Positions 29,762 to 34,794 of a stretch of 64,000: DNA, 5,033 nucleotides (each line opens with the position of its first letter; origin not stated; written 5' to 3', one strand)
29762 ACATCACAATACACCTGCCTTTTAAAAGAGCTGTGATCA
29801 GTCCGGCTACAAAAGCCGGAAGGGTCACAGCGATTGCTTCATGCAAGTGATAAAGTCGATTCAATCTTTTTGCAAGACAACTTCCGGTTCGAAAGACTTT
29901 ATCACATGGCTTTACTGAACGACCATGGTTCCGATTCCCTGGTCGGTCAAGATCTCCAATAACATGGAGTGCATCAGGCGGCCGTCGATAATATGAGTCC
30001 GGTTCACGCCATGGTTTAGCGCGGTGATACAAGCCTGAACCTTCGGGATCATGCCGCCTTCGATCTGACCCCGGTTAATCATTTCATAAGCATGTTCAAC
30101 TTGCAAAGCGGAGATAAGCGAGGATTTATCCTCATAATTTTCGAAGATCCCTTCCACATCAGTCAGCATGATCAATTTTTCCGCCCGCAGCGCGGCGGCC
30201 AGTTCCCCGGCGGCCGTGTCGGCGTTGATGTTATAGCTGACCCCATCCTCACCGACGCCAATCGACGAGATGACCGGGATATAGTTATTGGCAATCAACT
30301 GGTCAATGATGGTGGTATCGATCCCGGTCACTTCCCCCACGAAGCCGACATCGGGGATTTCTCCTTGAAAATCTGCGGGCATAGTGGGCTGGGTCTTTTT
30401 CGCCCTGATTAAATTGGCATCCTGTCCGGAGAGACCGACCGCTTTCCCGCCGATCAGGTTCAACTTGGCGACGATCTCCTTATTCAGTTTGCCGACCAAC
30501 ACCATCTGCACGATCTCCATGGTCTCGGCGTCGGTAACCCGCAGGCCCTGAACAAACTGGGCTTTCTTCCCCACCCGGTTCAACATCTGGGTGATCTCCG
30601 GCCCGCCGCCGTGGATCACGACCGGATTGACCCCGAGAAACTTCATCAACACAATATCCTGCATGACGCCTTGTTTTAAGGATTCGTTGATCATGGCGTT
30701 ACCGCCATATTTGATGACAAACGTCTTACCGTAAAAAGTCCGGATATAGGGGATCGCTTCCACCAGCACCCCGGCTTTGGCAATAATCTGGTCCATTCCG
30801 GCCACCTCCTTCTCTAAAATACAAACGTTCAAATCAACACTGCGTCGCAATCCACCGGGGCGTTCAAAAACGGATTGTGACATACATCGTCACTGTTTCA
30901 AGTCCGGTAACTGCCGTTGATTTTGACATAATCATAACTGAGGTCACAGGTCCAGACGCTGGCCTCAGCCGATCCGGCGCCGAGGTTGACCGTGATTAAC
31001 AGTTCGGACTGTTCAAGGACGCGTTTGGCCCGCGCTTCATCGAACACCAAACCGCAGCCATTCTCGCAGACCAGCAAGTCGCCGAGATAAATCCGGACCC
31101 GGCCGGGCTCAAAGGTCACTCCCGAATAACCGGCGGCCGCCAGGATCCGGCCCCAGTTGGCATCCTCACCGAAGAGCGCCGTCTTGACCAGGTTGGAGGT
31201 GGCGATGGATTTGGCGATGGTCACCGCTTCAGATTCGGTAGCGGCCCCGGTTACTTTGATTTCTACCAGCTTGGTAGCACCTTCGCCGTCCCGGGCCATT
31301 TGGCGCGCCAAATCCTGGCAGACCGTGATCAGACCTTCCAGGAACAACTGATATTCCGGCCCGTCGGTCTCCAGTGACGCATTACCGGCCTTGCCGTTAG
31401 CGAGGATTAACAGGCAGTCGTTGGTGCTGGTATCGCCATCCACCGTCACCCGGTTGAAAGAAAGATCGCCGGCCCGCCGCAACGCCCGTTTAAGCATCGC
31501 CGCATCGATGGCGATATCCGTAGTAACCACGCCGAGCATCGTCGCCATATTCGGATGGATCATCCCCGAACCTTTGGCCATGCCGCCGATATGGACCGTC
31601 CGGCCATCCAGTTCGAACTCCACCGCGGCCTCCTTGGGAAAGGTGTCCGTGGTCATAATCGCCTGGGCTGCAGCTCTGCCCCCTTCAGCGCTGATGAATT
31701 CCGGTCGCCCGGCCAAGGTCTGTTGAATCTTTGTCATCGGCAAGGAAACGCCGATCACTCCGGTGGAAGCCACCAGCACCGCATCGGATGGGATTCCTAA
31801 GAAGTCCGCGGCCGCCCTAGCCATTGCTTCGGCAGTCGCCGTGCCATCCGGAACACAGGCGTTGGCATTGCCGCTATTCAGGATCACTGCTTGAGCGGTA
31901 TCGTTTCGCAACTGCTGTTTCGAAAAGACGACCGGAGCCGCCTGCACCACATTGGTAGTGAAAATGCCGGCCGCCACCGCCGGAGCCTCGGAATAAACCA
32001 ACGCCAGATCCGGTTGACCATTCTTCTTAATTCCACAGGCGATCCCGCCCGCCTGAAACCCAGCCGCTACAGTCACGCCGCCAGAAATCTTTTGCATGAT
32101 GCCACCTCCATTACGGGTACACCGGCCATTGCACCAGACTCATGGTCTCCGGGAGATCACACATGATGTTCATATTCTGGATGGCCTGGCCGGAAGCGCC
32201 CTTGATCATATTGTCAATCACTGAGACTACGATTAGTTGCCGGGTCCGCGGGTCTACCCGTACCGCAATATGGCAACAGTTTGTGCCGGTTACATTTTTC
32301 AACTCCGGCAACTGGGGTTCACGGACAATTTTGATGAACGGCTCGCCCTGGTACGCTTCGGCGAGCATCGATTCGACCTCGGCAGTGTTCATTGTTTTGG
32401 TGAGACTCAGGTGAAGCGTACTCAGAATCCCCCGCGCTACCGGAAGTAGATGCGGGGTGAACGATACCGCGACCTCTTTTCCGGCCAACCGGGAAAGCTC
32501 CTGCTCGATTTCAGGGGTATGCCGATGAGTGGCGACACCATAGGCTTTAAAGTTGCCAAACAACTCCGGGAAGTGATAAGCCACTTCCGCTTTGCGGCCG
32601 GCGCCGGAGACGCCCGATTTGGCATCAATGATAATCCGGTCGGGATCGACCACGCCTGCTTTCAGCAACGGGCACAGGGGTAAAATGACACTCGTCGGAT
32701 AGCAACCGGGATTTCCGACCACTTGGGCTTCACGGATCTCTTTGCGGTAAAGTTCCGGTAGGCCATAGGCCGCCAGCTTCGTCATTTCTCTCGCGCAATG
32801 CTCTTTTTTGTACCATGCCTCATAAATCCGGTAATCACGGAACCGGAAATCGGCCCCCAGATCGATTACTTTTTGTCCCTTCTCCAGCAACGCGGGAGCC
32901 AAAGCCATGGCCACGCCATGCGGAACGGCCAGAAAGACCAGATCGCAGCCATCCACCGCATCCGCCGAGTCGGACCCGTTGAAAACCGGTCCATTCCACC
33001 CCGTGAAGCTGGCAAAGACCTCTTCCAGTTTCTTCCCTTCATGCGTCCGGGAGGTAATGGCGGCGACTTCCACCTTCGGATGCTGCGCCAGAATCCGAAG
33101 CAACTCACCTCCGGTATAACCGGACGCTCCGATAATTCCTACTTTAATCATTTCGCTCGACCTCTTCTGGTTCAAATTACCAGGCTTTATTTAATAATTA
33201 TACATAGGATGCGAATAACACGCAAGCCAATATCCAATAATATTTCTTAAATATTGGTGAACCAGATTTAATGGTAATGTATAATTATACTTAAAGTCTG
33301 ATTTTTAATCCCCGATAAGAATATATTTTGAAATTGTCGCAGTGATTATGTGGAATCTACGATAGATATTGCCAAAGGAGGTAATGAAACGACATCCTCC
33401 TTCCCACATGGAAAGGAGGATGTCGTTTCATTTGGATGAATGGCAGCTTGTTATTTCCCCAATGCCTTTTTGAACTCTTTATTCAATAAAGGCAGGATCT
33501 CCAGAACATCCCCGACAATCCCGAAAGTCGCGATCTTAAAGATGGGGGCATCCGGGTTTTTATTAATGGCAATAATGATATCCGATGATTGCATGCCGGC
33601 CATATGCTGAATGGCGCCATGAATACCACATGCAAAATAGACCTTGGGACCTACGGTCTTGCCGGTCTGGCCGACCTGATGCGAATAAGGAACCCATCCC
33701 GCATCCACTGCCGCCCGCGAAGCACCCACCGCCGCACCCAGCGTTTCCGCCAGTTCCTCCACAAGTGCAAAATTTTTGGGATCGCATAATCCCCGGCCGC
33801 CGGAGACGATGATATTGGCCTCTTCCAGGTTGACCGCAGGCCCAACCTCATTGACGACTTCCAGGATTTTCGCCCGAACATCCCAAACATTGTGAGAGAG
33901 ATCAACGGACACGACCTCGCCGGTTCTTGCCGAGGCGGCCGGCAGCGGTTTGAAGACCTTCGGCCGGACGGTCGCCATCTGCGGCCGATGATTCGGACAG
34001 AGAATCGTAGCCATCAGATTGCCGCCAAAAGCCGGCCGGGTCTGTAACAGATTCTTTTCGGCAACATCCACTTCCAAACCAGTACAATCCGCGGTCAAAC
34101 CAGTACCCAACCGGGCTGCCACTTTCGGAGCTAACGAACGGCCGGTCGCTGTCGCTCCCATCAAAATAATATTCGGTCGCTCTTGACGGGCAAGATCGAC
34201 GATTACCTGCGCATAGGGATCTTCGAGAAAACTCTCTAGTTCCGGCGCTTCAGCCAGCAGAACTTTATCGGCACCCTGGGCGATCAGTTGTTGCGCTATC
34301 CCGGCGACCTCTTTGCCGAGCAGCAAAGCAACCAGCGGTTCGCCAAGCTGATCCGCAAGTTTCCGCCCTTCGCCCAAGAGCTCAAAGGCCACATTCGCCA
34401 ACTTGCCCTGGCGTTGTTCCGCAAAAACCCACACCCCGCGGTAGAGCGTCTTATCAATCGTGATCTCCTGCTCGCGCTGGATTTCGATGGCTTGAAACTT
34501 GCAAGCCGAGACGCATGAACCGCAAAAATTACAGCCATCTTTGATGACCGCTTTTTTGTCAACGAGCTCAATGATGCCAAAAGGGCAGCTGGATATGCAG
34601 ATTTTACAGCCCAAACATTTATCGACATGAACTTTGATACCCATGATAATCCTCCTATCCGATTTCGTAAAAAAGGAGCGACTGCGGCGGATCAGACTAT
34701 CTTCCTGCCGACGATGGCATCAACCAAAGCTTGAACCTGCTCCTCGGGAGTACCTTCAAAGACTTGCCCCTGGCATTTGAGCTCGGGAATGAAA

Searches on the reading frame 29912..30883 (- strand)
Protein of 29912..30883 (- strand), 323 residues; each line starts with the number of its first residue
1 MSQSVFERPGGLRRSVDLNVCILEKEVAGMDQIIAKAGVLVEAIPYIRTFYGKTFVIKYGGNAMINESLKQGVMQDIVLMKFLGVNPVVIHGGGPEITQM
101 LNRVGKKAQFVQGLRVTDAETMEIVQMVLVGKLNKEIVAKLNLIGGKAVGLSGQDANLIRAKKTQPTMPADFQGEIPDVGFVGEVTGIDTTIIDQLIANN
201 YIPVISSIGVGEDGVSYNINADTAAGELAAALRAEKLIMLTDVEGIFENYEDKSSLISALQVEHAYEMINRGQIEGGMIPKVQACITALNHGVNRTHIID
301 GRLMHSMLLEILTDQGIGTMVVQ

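Call 9: search_protein_families(library=pfam, proteins=[window:29912-30883:-])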
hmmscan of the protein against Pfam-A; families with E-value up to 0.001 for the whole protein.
window:29912-30883:- (323 aa): 1 family
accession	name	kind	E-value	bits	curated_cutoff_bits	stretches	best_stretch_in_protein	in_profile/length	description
PF00696.33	AA_kinase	-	7.2e-48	163.8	24.9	1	53-300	1-234/234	Amino acid kinase family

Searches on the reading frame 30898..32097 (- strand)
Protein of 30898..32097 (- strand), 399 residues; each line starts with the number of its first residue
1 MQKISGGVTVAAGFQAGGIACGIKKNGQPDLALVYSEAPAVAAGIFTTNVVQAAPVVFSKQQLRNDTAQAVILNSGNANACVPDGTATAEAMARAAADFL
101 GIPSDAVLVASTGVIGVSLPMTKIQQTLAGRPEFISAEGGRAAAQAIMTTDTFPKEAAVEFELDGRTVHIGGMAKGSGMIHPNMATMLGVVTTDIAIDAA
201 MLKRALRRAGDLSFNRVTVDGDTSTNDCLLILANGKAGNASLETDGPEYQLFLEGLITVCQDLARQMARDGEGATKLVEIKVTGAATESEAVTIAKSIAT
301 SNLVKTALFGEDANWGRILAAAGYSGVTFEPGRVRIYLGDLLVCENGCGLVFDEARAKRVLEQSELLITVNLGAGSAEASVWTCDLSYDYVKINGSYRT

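Call 9: search_protein_families(library=pfam, proteins=[window:30898-32097:-])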
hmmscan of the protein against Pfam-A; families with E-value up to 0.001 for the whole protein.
window:30898-32097:- (399 aa): 1 family
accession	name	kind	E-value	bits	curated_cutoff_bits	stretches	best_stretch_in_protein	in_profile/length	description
PF01960.23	ArgJ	-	5.6e-156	519.4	32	1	16-399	2-377/377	ArgJ family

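Call 14: find_encoding_contigs(protein=window:30898-32097:-, flank=10000, max_places=10)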
Protein window:30898-32097:- (399 aa): 5 contigs read that carry it; 3 places shown.
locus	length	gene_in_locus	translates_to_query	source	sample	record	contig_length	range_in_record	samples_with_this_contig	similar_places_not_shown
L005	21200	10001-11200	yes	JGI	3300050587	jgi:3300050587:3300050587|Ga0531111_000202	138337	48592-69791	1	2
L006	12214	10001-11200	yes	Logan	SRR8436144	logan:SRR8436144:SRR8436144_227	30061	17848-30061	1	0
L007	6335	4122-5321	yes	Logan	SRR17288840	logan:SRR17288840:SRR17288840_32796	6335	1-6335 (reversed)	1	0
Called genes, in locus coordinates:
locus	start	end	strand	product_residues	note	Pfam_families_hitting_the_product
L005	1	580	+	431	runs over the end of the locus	PF04413:Glycos_transf_N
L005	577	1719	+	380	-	PF02606:LpxK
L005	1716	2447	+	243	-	PF02348:CTP_transf_3, PF12804:NTP_transf_3 (weak)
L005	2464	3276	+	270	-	PF00793:DAHP_synth_1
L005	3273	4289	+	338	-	PF01380:SIS, PF00571:CBS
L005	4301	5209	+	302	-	PF03279:Lip_A_acyltrans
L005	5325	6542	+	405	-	PF02771:Acyl-CoA_dh_N, PF02770:Acyl-CoA_dh_M, PF00441:Acyl-CoA_dh_1, PF08028:Acyl-CoA_dh_2, PF22924:ACOX_C_alpha1 (weak)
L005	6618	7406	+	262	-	PF01012:ETF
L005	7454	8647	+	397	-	PF00037:Fer4 (weak), PF12797:Fer4_2 (faint), PF12837:Fer4_6 (faint), PF12838:Fer4_7 (weak), PF13187:Fer4_9 (weak), PF13237:Fer4_10 (weak), PF01012:ETF, PF00766:ETF_alpha, +3 more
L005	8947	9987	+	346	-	PF01118:Semialdhyde_dh, PF01408:GFO_IDH_MocA (faint), PF03807:F420_oxidored (weak), PF22698:Semialdhyde_dhC_1, PF02774:Semialdhyde_dhC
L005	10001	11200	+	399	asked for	PF01960:ArgJ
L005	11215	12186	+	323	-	PF00696:AA_kinase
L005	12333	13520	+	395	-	PF00202:Aminotran_3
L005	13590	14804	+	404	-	PF00764:Arginosuc_synth, PF20979:Arginosuc_syn_C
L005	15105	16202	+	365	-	PF01408:GFO_IDH_MocA, PF02894:GFO_IDH_MocA_C, PF22725:GFO_IDH_MocA_C3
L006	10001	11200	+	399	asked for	PF01960:ArgJ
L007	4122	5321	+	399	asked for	PF01960:ArgJ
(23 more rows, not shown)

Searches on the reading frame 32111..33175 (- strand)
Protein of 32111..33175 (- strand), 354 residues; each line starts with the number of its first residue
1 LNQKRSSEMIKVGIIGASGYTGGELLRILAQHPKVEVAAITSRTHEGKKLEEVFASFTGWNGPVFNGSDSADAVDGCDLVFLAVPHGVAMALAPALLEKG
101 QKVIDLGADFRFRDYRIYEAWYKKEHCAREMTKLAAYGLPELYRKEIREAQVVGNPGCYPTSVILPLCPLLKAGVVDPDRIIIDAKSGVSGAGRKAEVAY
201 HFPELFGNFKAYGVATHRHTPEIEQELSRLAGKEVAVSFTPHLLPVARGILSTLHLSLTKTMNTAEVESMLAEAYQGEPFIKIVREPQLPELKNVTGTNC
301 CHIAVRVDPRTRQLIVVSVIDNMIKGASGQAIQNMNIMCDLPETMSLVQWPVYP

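Call 9: search_protein_families(library=pfam, proteins=[window:32111-33175:-])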
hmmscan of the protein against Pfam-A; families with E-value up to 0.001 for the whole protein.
window:32111-33175:- (354 aa): 8 families
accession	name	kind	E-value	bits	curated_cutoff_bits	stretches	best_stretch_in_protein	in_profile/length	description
PF22698.1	Semialdhyde_dhC_1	-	1.4e-65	220.6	27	1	158-322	1-165/165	Semialdehyde dehydrogenase, dimerisation domain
PF02774.23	Semialdhyde_dhC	-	3e-32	112.7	26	1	167-325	1-184/184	Semialdehyde dehydrogenase, dimerisation domain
PF01118.30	Semialdhyde_dh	-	4.2e-32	111.5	26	1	11-150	1-121/121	Semialdehyde dehydrogenase, NAD binding domain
PF03807.23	F420_oxidored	-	2.3e-06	28.5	21.6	1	11-108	1-93/94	NADP oxidoreductase coenzyme F420-dependent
PF01408.29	GFO_IDH_MocA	-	1.5e-05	26.1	24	1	10-104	1-90/120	Oxidoreductase family, NAD-binding Rossmann fold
PF13460.12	NAD_binding_10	-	0.00016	22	27.2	1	16-86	1-70/184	NAD(P)H-binding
PF01113.26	DapB_N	-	0.00017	22.1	25.6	1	10-80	1-71/124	Dihydrodipicolinate reductase, N-terminus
PF03435.24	Sacchrp_dh_NADP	-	0.00092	20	25.1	0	12-108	1-100/129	Saccharopine dehydrogenase NADP binding domain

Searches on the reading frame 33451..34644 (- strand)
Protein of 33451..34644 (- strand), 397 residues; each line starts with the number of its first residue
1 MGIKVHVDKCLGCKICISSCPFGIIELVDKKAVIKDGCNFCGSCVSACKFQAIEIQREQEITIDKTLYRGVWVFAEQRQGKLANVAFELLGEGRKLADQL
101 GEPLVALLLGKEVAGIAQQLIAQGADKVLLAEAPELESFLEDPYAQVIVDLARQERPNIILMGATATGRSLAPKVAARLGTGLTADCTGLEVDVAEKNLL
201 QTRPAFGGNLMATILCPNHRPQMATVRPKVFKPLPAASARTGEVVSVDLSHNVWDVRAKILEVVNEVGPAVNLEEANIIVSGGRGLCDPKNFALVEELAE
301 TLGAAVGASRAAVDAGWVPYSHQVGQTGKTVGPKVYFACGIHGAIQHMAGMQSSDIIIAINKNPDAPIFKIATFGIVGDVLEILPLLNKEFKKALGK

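Call 9: search_protein_families(library=pfam, proteins=[window:33451-34644:-])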
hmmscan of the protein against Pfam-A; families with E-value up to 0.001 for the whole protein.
window:33451-34644:- (397 aa): 14 families
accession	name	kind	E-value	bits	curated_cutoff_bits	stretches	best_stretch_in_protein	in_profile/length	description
PF01012.27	ETF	-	1.7e-55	188.1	26.7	1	71-250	1-179/181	Electron transfer flavoprotein domain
PF00766.25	ETF_alpha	-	1.9e-37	127.5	27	1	272-352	1-81/81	Electron transfer flavoprotein FAD-binding domain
PF00037.32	Fer4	-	1.9e-10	40.5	21.1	2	4-26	2-24/24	4Fe-4S binding domain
PF12838.12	Fer4_7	-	1.6e-08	35.3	27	1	9-52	1-52/52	4Fe-4S dicluster domain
PF13237.11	Fer4_10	-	4.1e-07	30.2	25.5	1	4-48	3-52/53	4Fe-4S dicluster domain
PF13187.11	Fer4_9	-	5.1e-07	30.1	27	1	9-53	1-52/52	4Fe-4S dicluster domain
PF14697.11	Fer4_21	-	8.4e-07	29.5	35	0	3-26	34-58/59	4Fe-4S dicluster domain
PF12837.12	Fer4_6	-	3e-06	27.4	25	1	8-25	7-24/24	4Fe-4S binding domain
PF13484.11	Fer4_16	-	5.7e-06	27.5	30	0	9-28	1-20/66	4Fe-4S double cluster binding domain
PF12797.12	Fer4_2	-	7e-06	26.1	24.5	1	4-22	4-22/22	4Fe-4S binding domain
PF25160.1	LdpA_Fe-S-bd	-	1.2e-05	25.5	27.6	0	5-28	23-46/49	LdpA Fe-S cluster-binding domain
PF12800.12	Fer4_4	-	7.6e-05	23.2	24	0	8-23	2-17/17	4Fe-4S binding domain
PF13534.11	Fer4_17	-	0.00057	20.8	22.2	0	9-26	1-18/61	4Fe-4S dicluster domain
PF12798.12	Fer4_3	-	0.0009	20.3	27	0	10-24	1-15/15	4Fe-4S binding domain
